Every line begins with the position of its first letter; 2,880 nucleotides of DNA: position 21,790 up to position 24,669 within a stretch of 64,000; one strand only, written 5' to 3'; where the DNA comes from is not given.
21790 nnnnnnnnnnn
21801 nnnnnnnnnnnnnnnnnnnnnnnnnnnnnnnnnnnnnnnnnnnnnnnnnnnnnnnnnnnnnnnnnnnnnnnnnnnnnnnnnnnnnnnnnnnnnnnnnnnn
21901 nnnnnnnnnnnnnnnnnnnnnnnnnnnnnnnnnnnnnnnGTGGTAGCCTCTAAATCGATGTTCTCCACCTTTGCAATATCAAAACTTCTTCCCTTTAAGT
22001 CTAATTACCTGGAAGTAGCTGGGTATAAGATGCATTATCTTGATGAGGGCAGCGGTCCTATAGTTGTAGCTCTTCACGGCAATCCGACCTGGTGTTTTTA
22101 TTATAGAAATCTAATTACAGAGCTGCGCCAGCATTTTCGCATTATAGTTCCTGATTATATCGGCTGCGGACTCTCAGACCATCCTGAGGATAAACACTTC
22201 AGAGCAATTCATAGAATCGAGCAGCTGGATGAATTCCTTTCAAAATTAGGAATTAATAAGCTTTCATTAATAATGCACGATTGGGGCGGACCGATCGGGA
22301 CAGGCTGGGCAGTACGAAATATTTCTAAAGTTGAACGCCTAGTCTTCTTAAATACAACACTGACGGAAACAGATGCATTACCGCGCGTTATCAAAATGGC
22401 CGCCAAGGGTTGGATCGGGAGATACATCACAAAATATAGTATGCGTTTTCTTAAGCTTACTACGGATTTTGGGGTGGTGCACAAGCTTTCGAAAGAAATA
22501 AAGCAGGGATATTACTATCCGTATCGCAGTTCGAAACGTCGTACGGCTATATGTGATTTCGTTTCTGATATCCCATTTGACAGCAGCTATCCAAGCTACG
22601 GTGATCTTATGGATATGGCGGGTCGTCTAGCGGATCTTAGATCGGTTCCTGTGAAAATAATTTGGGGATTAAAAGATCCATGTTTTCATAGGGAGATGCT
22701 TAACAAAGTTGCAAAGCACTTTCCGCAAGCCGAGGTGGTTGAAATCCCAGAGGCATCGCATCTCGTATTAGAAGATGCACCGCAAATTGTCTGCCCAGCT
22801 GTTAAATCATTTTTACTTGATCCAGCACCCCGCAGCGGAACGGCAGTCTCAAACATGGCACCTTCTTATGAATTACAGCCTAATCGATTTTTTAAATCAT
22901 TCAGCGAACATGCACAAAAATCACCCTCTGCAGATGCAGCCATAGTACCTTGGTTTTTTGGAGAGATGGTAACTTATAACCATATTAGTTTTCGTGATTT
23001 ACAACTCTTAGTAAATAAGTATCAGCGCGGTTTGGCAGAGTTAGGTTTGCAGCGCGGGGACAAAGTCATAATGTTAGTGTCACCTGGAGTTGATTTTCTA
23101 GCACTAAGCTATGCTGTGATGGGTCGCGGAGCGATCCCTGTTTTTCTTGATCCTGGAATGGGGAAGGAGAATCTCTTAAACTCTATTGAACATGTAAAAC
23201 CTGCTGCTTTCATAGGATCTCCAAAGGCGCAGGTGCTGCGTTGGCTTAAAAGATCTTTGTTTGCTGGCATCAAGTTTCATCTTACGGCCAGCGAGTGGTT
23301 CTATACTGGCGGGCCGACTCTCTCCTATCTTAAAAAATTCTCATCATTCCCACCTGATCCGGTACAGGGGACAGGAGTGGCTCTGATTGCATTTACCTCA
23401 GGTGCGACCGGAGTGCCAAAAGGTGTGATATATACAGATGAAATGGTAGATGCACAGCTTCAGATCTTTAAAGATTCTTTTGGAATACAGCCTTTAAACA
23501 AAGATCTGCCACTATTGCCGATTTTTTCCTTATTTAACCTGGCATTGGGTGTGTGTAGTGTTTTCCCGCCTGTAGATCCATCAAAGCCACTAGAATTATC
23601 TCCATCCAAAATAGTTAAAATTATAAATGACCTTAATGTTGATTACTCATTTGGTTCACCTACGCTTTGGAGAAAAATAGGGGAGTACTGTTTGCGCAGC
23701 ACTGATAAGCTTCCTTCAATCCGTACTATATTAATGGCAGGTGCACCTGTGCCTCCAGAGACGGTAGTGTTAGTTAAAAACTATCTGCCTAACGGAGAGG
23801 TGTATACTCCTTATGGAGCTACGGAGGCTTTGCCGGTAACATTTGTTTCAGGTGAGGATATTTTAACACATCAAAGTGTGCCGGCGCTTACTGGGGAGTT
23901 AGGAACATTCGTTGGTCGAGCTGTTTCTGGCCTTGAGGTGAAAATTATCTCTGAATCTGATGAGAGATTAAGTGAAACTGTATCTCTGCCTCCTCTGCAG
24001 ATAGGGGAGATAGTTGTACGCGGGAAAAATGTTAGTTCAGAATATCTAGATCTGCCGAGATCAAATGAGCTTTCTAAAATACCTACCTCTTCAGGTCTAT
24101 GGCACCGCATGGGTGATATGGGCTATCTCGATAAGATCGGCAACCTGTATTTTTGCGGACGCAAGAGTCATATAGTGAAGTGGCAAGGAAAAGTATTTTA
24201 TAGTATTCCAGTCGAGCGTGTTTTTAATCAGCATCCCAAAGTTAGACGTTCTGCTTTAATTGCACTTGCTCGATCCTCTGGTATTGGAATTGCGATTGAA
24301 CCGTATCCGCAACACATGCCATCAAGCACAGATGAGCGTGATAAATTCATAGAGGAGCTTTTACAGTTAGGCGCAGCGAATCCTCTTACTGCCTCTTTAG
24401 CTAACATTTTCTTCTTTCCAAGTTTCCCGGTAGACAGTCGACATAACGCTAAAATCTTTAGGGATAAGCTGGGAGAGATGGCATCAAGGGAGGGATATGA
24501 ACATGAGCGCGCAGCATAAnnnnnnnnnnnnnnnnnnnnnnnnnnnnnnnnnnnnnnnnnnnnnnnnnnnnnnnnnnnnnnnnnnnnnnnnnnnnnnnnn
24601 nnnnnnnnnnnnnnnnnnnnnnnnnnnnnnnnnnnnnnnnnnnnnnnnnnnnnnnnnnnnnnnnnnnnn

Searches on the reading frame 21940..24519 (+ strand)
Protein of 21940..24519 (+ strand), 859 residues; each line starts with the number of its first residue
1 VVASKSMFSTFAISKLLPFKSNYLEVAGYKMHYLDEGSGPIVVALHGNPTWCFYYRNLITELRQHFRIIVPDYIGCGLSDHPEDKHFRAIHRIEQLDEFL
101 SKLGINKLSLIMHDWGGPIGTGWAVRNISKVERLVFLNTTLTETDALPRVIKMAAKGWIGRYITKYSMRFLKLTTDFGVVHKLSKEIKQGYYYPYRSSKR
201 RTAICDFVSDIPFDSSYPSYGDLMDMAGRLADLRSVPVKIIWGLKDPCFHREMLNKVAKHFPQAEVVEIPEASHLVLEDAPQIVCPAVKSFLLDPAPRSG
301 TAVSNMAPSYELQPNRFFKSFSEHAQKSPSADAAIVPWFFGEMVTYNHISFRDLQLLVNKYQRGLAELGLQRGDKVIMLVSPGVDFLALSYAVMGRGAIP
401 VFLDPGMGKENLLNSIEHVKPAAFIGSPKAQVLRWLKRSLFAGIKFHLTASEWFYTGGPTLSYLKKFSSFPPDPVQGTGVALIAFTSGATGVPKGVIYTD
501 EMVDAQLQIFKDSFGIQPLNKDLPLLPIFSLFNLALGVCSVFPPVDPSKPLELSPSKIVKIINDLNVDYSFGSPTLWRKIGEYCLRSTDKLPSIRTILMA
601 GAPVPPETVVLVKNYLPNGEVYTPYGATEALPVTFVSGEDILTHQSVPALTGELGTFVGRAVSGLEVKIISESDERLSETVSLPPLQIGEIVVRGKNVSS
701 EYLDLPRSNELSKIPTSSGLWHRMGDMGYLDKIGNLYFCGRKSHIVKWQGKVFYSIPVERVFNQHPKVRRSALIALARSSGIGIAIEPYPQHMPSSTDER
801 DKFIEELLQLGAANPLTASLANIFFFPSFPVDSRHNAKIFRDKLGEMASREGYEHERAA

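Call 22: search_protein_families(library=pfam, proteins=[window:21940-24519:+], max_evalue=0.00001)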
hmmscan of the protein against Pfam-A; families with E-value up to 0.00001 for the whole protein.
window:21940-24519:+ (859 aa): 4 families
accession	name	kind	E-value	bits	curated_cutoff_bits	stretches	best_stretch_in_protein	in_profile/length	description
PF00501.34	AMP-binding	-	3.9e-45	154.7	29.9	1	321-703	1-384/384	AMP-binding enzyme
PF00561.26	Abhydrolase_1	-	4.7e-25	89.1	25.8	1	40-281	1-245/245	alpha/beta hydrolase fold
PF12697.13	Abhydrolase_6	-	1e-18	69.3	26.3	1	42-284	1-214/217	Alpha/beta hydrolase family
PF12146.15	Hydrolase_4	-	2.4e-06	27.4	27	1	41-279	6-237/239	Serine aminopeptidase, S33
